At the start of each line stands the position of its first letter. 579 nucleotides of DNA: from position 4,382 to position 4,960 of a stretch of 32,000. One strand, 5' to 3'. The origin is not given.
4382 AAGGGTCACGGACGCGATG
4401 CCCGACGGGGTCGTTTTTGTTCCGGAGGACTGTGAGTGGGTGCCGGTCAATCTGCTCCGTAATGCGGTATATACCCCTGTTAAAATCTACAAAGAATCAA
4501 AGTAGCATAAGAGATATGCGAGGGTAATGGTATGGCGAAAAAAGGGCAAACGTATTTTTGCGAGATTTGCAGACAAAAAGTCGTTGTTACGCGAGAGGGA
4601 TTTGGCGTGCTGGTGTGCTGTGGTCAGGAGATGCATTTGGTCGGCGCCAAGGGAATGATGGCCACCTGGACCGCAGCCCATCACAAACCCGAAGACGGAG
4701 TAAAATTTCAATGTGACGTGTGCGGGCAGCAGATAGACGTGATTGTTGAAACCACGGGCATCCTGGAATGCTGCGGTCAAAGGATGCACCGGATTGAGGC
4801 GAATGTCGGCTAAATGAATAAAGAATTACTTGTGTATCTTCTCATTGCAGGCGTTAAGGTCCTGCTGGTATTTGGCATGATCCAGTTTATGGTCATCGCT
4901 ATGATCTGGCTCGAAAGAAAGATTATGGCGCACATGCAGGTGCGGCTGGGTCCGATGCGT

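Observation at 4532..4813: Covalently fused tandem desulforedoxin encoded inside the complex I operon, translationally coupled to nuoH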

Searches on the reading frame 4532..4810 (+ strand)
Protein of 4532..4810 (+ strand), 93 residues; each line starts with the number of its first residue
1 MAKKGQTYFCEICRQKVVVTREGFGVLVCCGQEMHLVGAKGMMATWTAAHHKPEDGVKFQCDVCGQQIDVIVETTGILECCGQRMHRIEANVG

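Call 5: search_protein_families(library=pfam, proteins=[window:4532-4810:+], max_evalue=0.01)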
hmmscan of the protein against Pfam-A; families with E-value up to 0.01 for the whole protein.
window:4532-4810:+ (93 aa): 4 families
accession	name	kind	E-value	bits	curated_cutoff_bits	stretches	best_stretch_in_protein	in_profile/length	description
PF06397.17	Desulfoferrod_N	-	2.4e-18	65.9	23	2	2-36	1-35/36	Desulfoferrodoxin, N-terminal domain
PF25169.1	DUF7830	-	0.0033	17.7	27.5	0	51-70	28-46/72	Domain of unknown function (DUF7830)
PF01780.25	Ribosomal_L37ae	-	0.0044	17.5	21.9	0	3-35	29-60/85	Ribosomal L37ae protein family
PF03107.22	C1_2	-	0.0081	16.9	26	0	56-80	15-36/48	C1 domain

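Call 6: search_protein_families(library=ncbifam, proteins=[window:4532-4810:+], max_evalue=0.01)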
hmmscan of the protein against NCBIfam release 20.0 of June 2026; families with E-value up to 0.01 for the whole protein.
window:4532-4810:+ (93 aa): 2 families
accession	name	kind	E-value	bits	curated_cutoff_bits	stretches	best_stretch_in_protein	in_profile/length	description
TIGR00319.1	desulf_FeS4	domain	2e-13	49.8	36.05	2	1-34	1-34/34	desulfoferrodoxin FeS4 iron-binding domain-containing protein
TIGR00320.1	dfx_rbo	equivalog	9e-11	42.1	146.9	2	1-40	1-40/125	desulfoferrodoxin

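Call 7: find_homologous_proteins(query=window:4532-4810:+, max_evalue=0.001)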
Query window:4532-4810:+ (93 aa): 72 proteins with E <= 0.001 among 72 candidates.
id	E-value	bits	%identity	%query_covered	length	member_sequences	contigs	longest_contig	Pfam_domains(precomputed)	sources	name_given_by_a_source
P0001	4.5e-52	192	91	99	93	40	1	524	PF06397.18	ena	-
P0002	1.7e-48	180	87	99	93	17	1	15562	PF06397.18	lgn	-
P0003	4.1e-47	176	84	99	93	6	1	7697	PF06397.18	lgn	-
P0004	2.8e-44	167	85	95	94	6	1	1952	PF06397.18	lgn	-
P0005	3.4e-44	167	82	99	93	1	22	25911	PF06397.18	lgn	-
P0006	9.7e-43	162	82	97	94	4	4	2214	PF06397.18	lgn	-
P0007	1.4e-42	161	82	97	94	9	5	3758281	PF06397.18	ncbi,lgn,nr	ncbi:MAG: hypothetical protein QY310_05570 [Candidatus Jettenia sp. CY-1]|nr:hypothetical protein [C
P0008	2.4e-42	161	83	96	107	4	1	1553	PF25169.2,PF06397.18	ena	-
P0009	3.8e-42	160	78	99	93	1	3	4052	PF06397.18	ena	-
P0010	4.6e-42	160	78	98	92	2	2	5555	PF25169.2,PF06397.18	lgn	-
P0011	3.8e-41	157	81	96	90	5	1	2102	PF06397.18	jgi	-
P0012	8.1e-41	156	79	98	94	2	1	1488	PF06397.18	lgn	-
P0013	1.2e-40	155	77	99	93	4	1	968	PF06397.18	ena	-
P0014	2.1e-40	154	77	99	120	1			PF06397.18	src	-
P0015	7.2e-40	153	76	96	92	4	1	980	PF06397.18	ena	-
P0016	1.1e-39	152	80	96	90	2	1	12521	PF06397.18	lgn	-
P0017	1.6e-39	152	74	99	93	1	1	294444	PF06397.18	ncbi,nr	ncbi:MAG: hypothetical protein E3K32_00220 [wastewater metagenome]|nr:hypothetical protein [Candidat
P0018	3.5e-39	150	80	97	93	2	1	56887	PF06397.18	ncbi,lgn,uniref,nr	ncbi:MAG: Desulfoferrodoxin [Candidatus Jettenia ecosi]|uniref:Desulfoferrodoxin n=1 Tax=Candidatus 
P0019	3.8e-39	150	80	96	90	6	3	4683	PF06397.18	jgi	jgi:desulfoferrodoxin-like iron-binding protein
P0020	3.9e-39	150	78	92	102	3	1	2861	PF06397.18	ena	-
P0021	4.3e-39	150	72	100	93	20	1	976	PF06397.18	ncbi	-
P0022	7.1e-39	149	75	98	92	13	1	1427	PF06397.18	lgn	-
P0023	9.0e-39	149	73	99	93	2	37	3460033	PF06397.18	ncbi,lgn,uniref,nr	ncbi:MAG: hypothetical protein ACUBOA_12765 [Candidatus Loosdrechtia sp.]|uniref:hypothetical protei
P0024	1.4e-38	149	73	99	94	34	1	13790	PF06397.18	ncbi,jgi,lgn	-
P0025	1.9e-38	148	71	100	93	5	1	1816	PF06397.18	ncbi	-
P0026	7.6e-38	146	70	100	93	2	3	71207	PF06397.18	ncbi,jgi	ncbi:MAG: desulfoferrodoxin FeS4 iron-binding domain-containing protein [Planctomycetota bacterium]|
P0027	1.0e-37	146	67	100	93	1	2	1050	PF06397.18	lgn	-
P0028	1.4e-37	145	76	94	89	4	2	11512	PF06397.18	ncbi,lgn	-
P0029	2.5e-37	145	71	100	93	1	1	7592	PF06397.18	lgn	-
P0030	3.1e-37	144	74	96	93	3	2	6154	PF06397.18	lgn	-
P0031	4.1e-37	144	72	99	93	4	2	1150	PF06397.18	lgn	-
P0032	5.0e-37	144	69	100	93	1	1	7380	PF06397.18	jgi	-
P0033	6.3e-37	143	68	100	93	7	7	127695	PF06397.18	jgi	-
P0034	7.3e-37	143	76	96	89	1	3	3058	PF06397.18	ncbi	-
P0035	8.0e-37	143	76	96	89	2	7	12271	PF06397.18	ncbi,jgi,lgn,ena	jgi:desulfoferrodoxin-like iron-binding protein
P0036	9.1e-37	143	76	96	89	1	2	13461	PF06397.18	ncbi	-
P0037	1.2e-36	142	69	97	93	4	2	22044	PF06397.18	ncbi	-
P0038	1.9e-36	142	75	94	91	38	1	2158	PF06397.18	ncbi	-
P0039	2.1e-36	142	67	100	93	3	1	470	PF06397.18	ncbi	-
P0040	2.2e-36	142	73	96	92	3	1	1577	PF06397.18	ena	-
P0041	2.4e-36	141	75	96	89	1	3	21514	PF06397.18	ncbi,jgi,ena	-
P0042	2.7e-36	141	70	99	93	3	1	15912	PF06397.18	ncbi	-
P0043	4.1e-36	141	72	94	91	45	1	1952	PF06397.18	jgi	jgi:desulfoferrodoxin-like iron-binding protein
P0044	7.8e-36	140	68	100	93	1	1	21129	PF06397.18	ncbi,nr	ncbi:MAG: hypothetical protein E3K37_17105 [Candidatus Kuenenia sp.]|nr:hypothetical protein [Candid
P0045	9.8e-36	139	75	96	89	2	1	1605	PF06397.18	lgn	-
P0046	9.8e-36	139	68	99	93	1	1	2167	PF06397.18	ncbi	-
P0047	1.6e-35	139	75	94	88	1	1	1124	PF06397.18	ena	-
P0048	1.9e-35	139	71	99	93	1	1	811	PF06397.18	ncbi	-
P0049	2.0e-35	138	69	95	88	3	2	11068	PF06397.18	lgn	-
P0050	3.2e-35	138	71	99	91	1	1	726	PF06397.18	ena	-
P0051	7.8e-35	137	71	94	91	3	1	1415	PF06397.18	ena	-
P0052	9.5e-35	136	70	94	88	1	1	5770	PF06397.18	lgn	-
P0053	1.4e-34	136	68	98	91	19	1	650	PF06397.18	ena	-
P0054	1.8e-34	135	69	95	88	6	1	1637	PF06397.18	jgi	jgi:desulfoferrodoxin-like iron-binding protein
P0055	2.2e-34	135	68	100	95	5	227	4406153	PF06397.18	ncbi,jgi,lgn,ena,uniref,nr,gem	ncbi:hypothetical protein KsCSTR_45590 [Candidatus Kuenenia stuttgartiensis]|uniref:Desulfoferrodoxi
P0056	2.2e-34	135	67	100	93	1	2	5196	PF06397.18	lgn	-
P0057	3.6e-34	134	71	94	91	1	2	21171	PF06397.18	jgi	jgi:desulfoferrodoxin-like iron-binding protein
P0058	6.7e-34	134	67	98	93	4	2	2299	PF06397.18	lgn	-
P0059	8.8e-34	133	70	94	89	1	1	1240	PF06397.18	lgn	-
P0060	2.0e-33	132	68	98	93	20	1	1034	PF06397.18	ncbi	-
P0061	2.0e-33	132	68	98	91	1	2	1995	PF06397.18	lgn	-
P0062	2.4e-33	132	71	96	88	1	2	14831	PF06397.18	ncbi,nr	ncbi:MAG: hypothetical protein GY941_04215 [Planctomycetes bacterium]|nr:hypothetical protein [Planc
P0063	4.2e-31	125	63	98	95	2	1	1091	PF06397.18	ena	-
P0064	9.7e-31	123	64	96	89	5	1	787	PF06397.18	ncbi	-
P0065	2.6e-30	122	63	100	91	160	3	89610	PF06397.18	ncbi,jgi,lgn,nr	ncbi:MAG: hypothetical protein R2568_06085 [Candidatus Scalindua sp.]|jgi:desulfoferrodoxin-like iro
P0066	1.8e-28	116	72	77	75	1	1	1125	PF06397.18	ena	-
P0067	5.3e-28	115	63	97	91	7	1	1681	PF06397.18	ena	-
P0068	3.9e-27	112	74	73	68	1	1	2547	PF06397.18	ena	-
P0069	4.6e-27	112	69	80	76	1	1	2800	PF06397.18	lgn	-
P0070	4.8e-27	112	78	72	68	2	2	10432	PF06397.18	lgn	-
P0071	1.5e-25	107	87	58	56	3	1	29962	PF06397.18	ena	-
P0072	1.9e-21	94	57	100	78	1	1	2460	PF06397.18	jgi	-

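Call 11: find_encoding_contigs(protein=P0055, flank=8000, max_places=2)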
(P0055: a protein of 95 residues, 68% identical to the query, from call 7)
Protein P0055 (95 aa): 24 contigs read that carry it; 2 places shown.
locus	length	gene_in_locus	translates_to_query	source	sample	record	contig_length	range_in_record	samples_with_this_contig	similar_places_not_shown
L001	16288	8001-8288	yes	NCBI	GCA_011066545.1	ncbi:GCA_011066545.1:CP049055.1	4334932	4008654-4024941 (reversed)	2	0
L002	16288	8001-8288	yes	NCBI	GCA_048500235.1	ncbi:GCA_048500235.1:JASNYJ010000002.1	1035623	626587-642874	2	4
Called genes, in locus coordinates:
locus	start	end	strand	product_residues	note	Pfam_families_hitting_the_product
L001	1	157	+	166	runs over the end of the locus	PF00329:Complex1_30kDa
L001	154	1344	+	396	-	PF00346:Complex1_49kDa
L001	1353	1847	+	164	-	PF01257:2Fe-2S_thioredx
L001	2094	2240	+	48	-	-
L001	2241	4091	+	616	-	PF01512:Complex1_51K, PF10531:SLBB (weak), PF10589:NADH_4Fe-4S, PF00037:Fer4 (faint), PF12837:Fer4_6 (faint)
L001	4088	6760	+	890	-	PF00111:Fer2 (weak), PF13510:Fer2_4, PF10588:NADH-G_4Fe-4S_3, PF22117:Fer4_Nqo3, PF12838:Fer4_7, PF04879:Molybdop_Fe4S4, PF00384:Molybdopterin, PF01568:Molydop_binding, +4 more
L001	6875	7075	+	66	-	-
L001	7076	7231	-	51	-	-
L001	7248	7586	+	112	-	PF12910:PHD_like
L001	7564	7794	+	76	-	PF07927:HicA_toxin (weak)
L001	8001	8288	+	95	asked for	PF06397:Desulfoferrod_N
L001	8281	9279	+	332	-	PF00146:NADHdh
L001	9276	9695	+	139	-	PF13183:Fer4_8 (faint), PF14697:Fer4_21 (faint), PF13237:Fer4_10 (weak), PF00037:Fer4 (weak), PF12797:Fer4_2 (faint), PF12838:Fer4_7, PF13187:Fer4_9, PF00037:Fer4 (weak), +2 more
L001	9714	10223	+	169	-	PF00499:Oxidored_q3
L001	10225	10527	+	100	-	PF00420:Oxidored_q2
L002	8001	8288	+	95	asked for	PF06397:Desulfoferrod_N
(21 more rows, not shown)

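Call 12: find_encoding_contigs(protein=P0065, flank=8000, max_places=2)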
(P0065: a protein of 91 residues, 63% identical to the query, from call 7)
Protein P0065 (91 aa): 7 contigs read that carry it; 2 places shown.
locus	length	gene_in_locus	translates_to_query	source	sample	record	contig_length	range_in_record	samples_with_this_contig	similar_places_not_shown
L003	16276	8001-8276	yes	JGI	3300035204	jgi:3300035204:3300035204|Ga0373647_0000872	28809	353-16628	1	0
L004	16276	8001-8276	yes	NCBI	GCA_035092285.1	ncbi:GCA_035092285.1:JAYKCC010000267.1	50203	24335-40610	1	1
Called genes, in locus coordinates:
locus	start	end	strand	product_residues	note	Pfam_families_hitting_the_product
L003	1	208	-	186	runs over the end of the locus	?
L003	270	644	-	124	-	PF01880:Desulfoferrodox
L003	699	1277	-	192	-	PF11845:Tll0287-like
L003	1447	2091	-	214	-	-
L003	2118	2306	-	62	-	-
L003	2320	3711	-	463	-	PF00171:Aldedh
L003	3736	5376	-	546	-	PF02776:TPP_enzyme_N, PF00205:TPP_enzyme_M, PF02775:TPP_enzyme_C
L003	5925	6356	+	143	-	PF10518:TAT_signal (weak), PF01880:Desulfoferrodox (weak)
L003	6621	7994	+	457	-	PF03486:HI0933_like (faint), PF07992:Pyr_redox_2, PF00070:Pyr_redox, PF18267:Rubredoxin_C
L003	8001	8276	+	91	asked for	PF06397:Desulfoferrod_N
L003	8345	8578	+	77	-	PF21349:RUBY_RBDX (weak), PF06397:Desulfoferrod_N (weak)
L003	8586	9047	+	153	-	PF02915:Rubrerythrin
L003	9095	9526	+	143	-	PF02915:Rubrerythrin, PF09537:DUF2383 (faint)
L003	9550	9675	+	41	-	PF06397:Desulfoferrod_N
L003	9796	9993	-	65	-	-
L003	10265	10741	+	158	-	-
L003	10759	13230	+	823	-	PF12156:ATPase-cat_bd (faint), PF00122:E1-E2_ATPase, PF00702:Hydrolase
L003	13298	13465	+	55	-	PF03597:FixS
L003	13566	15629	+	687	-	PF00115:COX1, PF02433:FixO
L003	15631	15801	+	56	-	PF05545:FixQ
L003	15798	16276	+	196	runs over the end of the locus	PF14715:FixP_N, PF00034:Cytochrom_C (weak), PF13442:Cytochrome_CBB3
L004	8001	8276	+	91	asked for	PF06397:Desulfoferrod_N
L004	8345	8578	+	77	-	PF21349:RUBY_RBDX (weak), PF06397:Desulfoferrod_N (weak)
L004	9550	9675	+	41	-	PF06397:Desulfoferrod_N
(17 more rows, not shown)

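Call 13: find_encoding_contigs(protein=P0023, flank=8000, max_places=1)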
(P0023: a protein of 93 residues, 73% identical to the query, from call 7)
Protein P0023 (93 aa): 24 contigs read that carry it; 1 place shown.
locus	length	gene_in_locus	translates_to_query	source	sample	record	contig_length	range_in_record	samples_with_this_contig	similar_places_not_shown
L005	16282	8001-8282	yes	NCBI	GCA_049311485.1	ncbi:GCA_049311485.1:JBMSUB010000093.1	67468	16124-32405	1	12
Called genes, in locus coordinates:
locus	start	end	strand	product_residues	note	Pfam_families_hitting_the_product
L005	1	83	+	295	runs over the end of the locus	PF02899:Phage_int_SAM_1, PF00589:Phage_integrase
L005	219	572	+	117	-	PF00507:Oxidored_q4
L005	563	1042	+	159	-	PF01058:Oxidored_q6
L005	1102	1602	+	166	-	PF00329:Complex1_30kDa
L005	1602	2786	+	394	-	PF00346:Complex1_49kDa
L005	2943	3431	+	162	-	PF01257:2Fe-2S_thioredx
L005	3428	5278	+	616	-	PF01512:Complex1_51K, PF10589:NADH_4Fe-4S, PF00037:Fer4 (weak), PF13187:Fer4_9 (weak), PF13237:Fer4_10 (weak)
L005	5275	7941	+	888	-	PF00111:Fer2 (weak), PF13510:Fer2_4, PF10588:NADH-G_4Fe-4S_3, PF22117:Fer4_Nqo3, PF12838:Fer4_7, PF04879:Molybdop_Fe4S4, PF00384:Molybdopterin, PF01568:Molydop_binding, +1 more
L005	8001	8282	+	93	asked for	PF06397:Desulfoferrod_N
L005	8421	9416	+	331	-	PF00146:NADHdh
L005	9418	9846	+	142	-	PF13183:Fer4_8 (faint), PF14697:Fer4_21 (faint), PF12797:Fer4_2 (faint), PF13237:Fer4_10 (weak), PF00037:Fer4 (weak), PF12838:Fer4_7, PF13187:Fer4_9 (weak), PF00037:Fer4 (weak), +2 more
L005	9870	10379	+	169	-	PF00499:Oxidored_q3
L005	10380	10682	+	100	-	PF00420:Oxidored_q2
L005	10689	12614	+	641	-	PF00662:Proton_antipo_N, PF00361:Proton_antipo_M, PF01010:Proton_antipo_C (faint)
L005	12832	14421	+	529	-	PF00361:Proton_antipo_M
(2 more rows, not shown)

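Call 14: find_encoding_contigs(protein=P0033, flank=8000, max_places=1)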
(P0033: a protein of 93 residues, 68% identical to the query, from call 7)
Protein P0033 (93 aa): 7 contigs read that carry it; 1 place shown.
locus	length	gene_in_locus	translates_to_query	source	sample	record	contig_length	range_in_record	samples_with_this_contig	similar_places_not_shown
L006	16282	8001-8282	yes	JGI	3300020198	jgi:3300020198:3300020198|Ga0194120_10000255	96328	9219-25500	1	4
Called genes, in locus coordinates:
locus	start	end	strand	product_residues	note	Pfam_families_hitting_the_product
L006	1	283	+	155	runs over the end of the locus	PF01058:Oxidored_q6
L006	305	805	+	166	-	PF00329:Complex1_30kDa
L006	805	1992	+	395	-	PF00346:Complex1_49kDa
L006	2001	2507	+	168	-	PF01257:2Fe-2S_thioredx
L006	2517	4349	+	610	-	PF01512:Complex1_51K, PF10531:SLBB (weak), PF10589:NADH_4Fe-4S, PF12837:Fer4_6 (faint), PF00037:Fer4 (faint), PF13187:Fer4_9 (weak)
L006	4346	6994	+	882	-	PF00111:Fer2 (weak), PF13510:Fer2_4, PF10588:NADH-G_4Fe-4S_3, PF12838:Fer4_7, PF22117:Fer4_Nqo3, PF04879:Molybdop_Fe4S4, PF00384:Molybdopterin, PF01568:Molydop_binding, +2 more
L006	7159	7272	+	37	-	-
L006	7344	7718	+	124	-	PF04480:DUF559, PF18741:MTES_1575 (weak)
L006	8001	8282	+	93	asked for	PF06397:Desulfoferrod_N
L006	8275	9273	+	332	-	PF00146:NADHdh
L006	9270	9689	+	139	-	PF13183:Fer4_8 (faint), PF14697:Fer4_21 (faint), PF13237:Fer4_10 (weak), PF00037:Fer4 (weak), PF12797:Fer4_2 (faint), PF12838:Fer4_7, PF13187:Fer4_9, PF00037:Fer4 (weak), +2 more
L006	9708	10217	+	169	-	PF00499:Oxidored_q3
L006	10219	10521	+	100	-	PF00420:Oxidored_q2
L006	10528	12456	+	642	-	PF00662:Proton_antipo_N, PF00361:Proton_antipo_M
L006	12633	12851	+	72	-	-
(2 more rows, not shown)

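Call 25: find_encoding_contigs(protein=P0062, flank=7000, max_places=2)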
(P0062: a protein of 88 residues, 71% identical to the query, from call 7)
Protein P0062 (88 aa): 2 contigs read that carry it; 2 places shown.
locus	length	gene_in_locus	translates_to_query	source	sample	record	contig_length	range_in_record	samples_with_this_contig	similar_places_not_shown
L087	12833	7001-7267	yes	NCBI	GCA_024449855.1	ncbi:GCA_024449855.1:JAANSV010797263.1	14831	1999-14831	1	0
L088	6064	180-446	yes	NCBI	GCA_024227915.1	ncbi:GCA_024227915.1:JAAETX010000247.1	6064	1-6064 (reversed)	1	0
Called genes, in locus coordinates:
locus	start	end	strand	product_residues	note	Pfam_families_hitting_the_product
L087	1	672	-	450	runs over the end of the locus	PF26002:Beta-barrel_AprE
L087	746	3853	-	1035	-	PF00027:cNMP_binding, PF03412:Peptidase_C39, PF13529:Peptidase_C39_2 (weak), PF00664:ABC_membrane, PF02463:SMC_N (faint), PF00005:ABC_tran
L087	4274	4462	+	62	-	-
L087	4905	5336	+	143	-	PF01880:Desulfoferrodox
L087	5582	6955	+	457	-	PF07992:Pyr_redox_2, PF00070:Pyr_redox, PF18267:Rubredoxin_C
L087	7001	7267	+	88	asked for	PF06397:Desulfoferrod_N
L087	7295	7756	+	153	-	PF00210:Ferritin (faint), PF09537:DUF2383 (faint), PF02915:Rubrerythrin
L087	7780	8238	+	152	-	PF09537:DUF2383 (faint), PF02915:Rubrerythrin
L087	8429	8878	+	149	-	PF18905:DUF5661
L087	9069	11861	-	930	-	PF02463:SMC_N (faint), PF13476:AAA_23, PF13514:AAA_27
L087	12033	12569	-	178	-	PF00589:Phage_integrase (weak)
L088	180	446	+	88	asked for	PF06397:Desulfoferrod_N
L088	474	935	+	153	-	PF00210:Ferritin (faint), PF09537:DUF2383 (faint), PF02915:Rubrerythrin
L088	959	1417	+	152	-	PF09537:DUF2383 (faint), PF02915:Rubrerythrin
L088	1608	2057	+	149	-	PF18905:DUF5661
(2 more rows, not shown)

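Call 26: find_encoding_contigs(protein=P0035, flank=7000, max_places=2)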
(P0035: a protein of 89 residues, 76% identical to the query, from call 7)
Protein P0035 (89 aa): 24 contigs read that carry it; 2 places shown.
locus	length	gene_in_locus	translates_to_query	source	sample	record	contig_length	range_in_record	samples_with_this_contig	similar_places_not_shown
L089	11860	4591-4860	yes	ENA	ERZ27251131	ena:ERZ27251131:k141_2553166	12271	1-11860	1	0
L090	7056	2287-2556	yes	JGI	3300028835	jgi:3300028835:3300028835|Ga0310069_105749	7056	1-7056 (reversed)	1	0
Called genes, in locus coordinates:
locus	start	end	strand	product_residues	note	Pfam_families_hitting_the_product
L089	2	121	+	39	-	?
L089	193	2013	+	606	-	PF01512:Complex1_51K, PF10531:SLBB (weak), PF10589:NADH_4Fe-4S, PF14697:Fer4_21 (faint), PF00037:Fer4 (weak), PF12838:Fer4_7 (weak), PF13187:Fer4_9 (weak), PF13237:Fer4_10 (weak)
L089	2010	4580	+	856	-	PF13510:Fer2_4, PF10588:NADH-G_4Fe-4S_3, PF12838:Fer4_7, PF13237:Fer4_10 (weak), PF22117:Fer4_Nqo3, PF04879:Molybdop_Fe4S4, PF00384:Molybdopterin, PF01568:Molydop_binding, +1 more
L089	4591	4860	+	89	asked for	PF06397:Desulfoferrod_N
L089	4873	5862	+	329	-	PF00146:NADHdh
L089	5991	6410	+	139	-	PF13183:Fer4_8 (faint), PF13534:Fer4_17 (faint), PF14697:Fer4_21 (weak), PF25160:LdpA_Fe-S-bd (faint), PF13237:Fer4_10, PF12838:Fer4_7, PF13187:Fer4_9 (weak), PF00037:Fer4, +3 more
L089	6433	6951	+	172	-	PF00499:Oxidored_q3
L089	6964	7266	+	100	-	PF00420:Oxidored_q2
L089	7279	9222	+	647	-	PF00662:Proton_antipo_N, PF00361:Proton_antipo_M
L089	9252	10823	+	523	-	PF00361:Proton_antipo_M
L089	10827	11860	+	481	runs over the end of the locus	?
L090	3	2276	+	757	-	?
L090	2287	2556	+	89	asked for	PF06397:Desulfoferrod_N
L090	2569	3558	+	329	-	PF00146:NADHdh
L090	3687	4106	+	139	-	PF13183:Fer4_8 (faint), PF13534:Fer4_17 (faint), PF14697:Fer4_21 (weak), PF25160:LdpA_Fe-S-bd (faint), PF13237:Fer4_10, PF12838:Fer4_7, PF13187:Fer4_9 (weak), PF00037:Fer4, +3 more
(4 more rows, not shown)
